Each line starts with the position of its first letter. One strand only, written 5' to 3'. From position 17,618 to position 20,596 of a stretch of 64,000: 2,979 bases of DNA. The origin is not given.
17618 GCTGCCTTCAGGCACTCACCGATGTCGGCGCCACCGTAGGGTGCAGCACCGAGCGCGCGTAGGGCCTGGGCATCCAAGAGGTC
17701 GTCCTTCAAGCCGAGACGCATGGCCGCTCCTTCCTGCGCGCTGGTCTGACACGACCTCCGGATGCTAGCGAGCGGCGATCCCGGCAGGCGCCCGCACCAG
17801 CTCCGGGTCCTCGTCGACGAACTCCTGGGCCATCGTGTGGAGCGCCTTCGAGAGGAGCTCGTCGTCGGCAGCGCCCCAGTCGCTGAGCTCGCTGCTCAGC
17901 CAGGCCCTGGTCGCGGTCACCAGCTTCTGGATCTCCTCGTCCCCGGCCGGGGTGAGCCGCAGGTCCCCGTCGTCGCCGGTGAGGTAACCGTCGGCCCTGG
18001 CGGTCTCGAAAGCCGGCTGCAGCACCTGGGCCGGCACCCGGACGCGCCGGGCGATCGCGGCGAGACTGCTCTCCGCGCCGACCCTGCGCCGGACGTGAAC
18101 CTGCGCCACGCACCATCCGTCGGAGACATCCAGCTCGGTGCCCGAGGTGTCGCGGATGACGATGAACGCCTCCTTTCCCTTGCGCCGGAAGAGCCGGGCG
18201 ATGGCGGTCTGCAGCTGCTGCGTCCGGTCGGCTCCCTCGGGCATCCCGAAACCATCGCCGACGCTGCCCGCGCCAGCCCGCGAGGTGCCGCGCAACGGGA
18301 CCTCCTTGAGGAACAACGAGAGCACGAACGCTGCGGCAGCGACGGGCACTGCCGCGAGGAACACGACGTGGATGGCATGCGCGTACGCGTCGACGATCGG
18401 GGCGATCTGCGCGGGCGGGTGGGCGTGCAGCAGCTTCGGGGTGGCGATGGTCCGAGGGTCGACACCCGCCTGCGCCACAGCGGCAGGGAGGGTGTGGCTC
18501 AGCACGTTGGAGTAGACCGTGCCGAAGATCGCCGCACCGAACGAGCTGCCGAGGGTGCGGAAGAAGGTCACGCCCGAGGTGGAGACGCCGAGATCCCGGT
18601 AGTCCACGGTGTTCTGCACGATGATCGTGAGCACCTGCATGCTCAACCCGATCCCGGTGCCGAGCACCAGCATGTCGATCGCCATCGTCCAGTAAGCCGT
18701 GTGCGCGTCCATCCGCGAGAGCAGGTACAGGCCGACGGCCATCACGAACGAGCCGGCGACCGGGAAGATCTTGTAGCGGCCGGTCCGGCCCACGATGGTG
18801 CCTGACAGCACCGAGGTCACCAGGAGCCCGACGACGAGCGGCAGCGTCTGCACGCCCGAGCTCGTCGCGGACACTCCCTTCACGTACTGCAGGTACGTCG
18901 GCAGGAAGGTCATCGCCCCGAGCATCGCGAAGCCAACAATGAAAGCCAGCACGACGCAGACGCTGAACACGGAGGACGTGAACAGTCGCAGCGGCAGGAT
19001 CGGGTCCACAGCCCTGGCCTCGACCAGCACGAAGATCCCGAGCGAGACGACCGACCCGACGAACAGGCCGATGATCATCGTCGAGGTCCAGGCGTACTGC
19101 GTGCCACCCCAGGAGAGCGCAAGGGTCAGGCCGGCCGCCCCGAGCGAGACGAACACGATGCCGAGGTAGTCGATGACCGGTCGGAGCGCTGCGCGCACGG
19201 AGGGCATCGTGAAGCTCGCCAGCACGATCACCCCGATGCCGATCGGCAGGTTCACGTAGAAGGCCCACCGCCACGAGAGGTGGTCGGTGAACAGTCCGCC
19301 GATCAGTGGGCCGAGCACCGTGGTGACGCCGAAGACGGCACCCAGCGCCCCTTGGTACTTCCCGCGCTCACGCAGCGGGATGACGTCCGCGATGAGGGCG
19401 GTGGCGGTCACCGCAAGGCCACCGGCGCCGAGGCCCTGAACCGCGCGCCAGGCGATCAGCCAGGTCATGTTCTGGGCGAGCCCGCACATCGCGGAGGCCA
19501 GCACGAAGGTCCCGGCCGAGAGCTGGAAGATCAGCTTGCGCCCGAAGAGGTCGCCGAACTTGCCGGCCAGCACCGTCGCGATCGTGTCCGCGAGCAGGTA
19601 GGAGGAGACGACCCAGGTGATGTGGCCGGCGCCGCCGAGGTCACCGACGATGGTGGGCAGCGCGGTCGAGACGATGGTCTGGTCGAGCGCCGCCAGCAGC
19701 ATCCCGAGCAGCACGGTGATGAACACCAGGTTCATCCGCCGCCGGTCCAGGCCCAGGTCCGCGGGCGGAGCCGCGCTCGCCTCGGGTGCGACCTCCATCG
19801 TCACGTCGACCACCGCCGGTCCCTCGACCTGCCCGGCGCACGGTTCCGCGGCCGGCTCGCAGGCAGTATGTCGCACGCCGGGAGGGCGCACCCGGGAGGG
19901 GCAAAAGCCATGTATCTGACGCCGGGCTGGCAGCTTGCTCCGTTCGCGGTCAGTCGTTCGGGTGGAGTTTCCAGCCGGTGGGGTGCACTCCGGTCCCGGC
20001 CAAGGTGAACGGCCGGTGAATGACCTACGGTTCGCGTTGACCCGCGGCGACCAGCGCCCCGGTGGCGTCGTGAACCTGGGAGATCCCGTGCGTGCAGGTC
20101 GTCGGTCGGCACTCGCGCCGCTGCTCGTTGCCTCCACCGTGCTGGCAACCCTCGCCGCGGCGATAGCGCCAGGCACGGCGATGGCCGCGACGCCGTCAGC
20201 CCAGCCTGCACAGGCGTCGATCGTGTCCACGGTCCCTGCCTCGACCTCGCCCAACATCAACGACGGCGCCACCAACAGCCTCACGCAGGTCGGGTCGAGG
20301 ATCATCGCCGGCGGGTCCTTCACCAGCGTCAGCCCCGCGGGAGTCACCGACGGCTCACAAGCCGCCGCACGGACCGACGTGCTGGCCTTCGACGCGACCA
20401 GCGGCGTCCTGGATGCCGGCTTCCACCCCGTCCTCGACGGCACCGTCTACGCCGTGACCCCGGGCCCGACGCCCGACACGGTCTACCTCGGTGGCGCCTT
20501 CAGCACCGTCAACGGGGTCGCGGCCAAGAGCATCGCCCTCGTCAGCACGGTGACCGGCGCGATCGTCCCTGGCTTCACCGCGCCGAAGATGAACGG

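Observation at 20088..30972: Convergent pair of ~1330-codon paralogous secreted lectin-like proteins bracketing an iron-storage/redox cassette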

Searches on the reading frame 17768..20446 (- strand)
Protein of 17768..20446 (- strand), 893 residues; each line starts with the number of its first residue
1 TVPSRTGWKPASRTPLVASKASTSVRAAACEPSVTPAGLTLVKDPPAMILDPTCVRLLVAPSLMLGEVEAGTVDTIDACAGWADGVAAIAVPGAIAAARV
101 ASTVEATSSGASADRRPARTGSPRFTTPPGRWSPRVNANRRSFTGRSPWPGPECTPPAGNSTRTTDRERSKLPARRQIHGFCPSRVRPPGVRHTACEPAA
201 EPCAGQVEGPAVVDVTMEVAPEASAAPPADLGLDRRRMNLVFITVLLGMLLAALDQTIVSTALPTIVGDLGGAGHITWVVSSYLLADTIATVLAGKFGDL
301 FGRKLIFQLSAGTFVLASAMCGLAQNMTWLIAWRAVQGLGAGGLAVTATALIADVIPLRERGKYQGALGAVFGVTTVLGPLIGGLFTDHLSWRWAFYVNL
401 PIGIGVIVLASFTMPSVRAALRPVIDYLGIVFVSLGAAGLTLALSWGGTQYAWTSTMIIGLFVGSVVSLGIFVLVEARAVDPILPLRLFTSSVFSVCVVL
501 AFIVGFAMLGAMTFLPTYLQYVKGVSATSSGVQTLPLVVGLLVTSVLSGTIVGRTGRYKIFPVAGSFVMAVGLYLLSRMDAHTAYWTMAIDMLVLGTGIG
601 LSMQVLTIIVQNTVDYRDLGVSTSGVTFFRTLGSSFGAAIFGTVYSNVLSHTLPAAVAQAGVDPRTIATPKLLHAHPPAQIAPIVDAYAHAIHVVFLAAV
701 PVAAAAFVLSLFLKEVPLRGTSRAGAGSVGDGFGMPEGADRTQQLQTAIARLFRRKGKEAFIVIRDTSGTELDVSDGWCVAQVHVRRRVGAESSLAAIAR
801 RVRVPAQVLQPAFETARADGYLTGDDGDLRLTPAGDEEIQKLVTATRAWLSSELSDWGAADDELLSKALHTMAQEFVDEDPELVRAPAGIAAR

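Call 19: search_protein_families(library=pfam, proteins=[window:17768-20446:-], max_evalue=0.001)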
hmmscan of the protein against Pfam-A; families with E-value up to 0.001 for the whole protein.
window:17768-20446:- (893 aa): 2 families
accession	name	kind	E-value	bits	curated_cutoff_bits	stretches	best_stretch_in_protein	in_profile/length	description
PF07690.21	MFS_1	-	4.6e-46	157.8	33.4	1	246-638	2-347/347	Major Facilitator Superfamily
PF00083.30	Sugar_tr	-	5.7e-12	45.7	22.3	1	276-412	48-190/452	Sugar (and other) transporter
